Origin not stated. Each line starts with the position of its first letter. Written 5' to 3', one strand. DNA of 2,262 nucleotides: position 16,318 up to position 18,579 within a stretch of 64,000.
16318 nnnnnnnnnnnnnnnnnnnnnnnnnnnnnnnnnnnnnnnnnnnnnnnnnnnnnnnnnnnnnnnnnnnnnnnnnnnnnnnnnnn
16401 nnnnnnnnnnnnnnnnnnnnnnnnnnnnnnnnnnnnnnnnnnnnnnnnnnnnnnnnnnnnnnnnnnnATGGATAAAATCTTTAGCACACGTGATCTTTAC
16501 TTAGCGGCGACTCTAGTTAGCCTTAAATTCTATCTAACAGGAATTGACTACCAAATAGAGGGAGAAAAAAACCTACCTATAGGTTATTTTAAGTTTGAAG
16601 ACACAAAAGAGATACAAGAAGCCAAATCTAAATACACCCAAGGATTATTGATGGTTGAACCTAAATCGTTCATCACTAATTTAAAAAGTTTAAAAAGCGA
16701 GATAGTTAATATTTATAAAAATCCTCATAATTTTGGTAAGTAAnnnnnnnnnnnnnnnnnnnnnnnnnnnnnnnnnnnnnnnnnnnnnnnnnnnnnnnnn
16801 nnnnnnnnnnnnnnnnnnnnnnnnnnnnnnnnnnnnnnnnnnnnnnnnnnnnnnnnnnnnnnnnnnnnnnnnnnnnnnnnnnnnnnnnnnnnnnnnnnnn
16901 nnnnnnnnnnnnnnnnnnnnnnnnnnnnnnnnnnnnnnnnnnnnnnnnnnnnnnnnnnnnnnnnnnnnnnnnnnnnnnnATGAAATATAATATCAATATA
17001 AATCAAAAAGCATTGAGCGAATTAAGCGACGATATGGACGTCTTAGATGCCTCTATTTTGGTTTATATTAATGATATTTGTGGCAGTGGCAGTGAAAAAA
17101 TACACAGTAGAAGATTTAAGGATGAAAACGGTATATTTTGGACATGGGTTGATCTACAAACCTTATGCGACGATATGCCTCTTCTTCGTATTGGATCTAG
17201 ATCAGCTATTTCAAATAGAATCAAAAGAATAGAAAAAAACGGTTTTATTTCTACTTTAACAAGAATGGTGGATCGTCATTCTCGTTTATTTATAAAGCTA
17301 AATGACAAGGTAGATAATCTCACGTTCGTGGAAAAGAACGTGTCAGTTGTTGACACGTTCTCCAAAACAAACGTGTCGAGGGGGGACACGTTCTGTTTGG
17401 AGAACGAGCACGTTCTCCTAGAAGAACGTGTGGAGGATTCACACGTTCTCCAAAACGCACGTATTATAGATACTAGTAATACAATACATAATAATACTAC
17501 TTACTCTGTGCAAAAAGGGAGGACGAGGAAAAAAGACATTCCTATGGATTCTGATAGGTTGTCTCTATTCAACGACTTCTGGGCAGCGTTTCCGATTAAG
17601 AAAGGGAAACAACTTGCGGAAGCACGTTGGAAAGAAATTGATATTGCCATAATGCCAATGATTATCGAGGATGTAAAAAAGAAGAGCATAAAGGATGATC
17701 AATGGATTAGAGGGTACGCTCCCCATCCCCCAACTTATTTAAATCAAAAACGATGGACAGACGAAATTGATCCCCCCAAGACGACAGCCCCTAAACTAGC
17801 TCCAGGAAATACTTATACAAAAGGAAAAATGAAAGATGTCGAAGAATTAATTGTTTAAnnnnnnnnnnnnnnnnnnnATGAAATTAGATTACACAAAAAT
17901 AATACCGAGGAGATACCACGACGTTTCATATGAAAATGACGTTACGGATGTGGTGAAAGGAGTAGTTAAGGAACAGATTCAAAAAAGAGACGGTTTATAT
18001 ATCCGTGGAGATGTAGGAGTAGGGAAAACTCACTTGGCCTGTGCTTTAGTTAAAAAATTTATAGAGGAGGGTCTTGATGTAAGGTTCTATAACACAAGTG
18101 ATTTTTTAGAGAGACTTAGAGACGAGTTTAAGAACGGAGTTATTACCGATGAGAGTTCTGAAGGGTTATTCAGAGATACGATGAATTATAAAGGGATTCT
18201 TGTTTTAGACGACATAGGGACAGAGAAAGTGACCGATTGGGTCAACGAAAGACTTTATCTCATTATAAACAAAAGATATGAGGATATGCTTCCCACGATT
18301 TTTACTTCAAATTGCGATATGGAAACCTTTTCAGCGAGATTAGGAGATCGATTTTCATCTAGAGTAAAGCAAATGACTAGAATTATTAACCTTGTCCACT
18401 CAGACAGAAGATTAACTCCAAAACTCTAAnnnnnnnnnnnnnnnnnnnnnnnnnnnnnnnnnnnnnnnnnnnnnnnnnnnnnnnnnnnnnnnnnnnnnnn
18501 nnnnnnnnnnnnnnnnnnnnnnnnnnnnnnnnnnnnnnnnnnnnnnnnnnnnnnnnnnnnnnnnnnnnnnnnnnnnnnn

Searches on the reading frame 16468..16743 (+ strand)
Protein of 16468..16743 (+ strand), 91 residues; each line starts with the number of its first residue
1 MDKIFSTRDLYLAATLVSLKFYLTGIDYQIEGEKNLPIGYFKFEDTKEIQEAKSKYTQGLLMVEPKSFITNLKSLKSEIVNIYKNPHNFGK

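Call 36: search_protein_families(library=pfam, proteins=[window:16468-16743:+], max_evalue=0.01)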
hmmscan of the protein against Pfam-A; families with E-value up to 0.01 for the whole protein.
window:16468-16743:+ (91 aa): 1 family
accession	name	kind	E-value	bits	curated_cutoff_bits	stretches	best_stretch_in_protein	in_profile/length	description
PF18903.5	DUF5659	-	3.2e-06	27.3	23.6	1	3-80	2-74/75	Domain of unknown function (DUF5659)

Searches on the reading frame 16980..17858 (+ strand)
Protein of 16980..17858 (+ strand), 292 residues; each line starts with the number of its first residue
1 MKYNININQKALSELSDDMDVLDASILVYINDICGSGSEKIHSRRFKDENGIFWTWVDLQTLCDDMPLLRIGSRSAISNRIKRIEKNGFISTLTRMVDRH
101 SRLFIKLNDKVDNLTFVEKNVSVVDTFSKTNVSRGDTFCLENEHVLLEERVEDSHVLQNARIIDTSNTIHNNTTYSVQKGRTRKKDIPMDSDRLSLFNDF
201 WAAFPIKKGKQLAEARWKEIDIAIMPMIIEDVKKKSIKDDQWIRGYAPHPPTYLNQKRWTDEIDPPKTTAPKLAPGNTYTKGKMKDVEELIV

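Call 7: search_protein_families(library=phrogs, proteins=[window:16980-17858:+], max_evalue=0.001)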
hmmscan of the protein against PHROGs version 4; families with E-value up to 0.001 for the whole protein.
window:16980-17858:+ (292 aa): 4 families
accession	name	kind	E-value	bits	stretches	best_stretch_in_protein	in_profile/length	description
phrog_270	-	DNA, RNA and nucleotide metabolism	9.9e-20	72.2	1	45-270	58-257/383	replication initiation protein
phrog_9474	-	DNA, RNA and nucleotide metabolism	3.9e-14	53.9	1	185-271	167-257/288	replication initiation protein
phrog_9327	-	DNA, RNA and nucleotide metabolism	6.4e-12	46.6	1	182-272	159-251/276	primosomal protein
phrog_35156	-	unknown function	3.2e-05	24.9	1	178-260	67-150/154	-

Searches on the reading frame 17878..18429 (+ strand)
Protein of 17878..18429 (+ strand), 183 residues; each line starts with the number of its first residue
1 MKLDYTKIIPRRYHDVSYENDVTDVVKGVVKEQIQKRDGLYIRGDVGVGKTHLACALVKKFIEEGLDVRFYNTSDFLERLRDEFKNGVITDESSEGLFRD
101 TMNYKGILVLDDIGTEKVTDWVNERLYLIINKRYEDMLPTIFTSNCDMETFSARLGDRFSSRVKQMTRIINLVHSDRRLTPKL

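Call 7: search_protein_families(library=phrogs, proteins=[window:17878-18429:+], max_evalue=0.001)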
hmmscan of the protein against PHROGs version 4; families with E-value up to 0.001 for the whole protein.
window:17878-18429:+ (183 aa): 6 families
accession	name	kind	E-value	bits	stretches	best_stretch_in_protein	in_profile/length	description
phrog_50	-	DNA, RNA and nucleotide metabolism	3.9e-42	146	1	27-179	357-511/570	DnaC-like helicase loader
phrog_3277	-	DNA, RNA and nucleotide metabolism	1.2e-27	97.7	1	35-179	8-154/168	DnaC-like helicase loader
phrog_26922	-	DNA, RNA and nucleotide metabolism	7.5e-17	62.8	1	106-172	13-79/92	DnaC-like helicase loader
phrog_27475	-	unknown function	3.9e-09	36.5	1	36-154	441-553/599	-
phrog_168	-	DNA, RNA and nucleotide metabolism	2.4e-06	28.5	1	7-145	14-138/314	clamp loader of DNA polymerase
phrog_7998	-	unknown function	5.1e-05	23.6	1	23-120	26-134/339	-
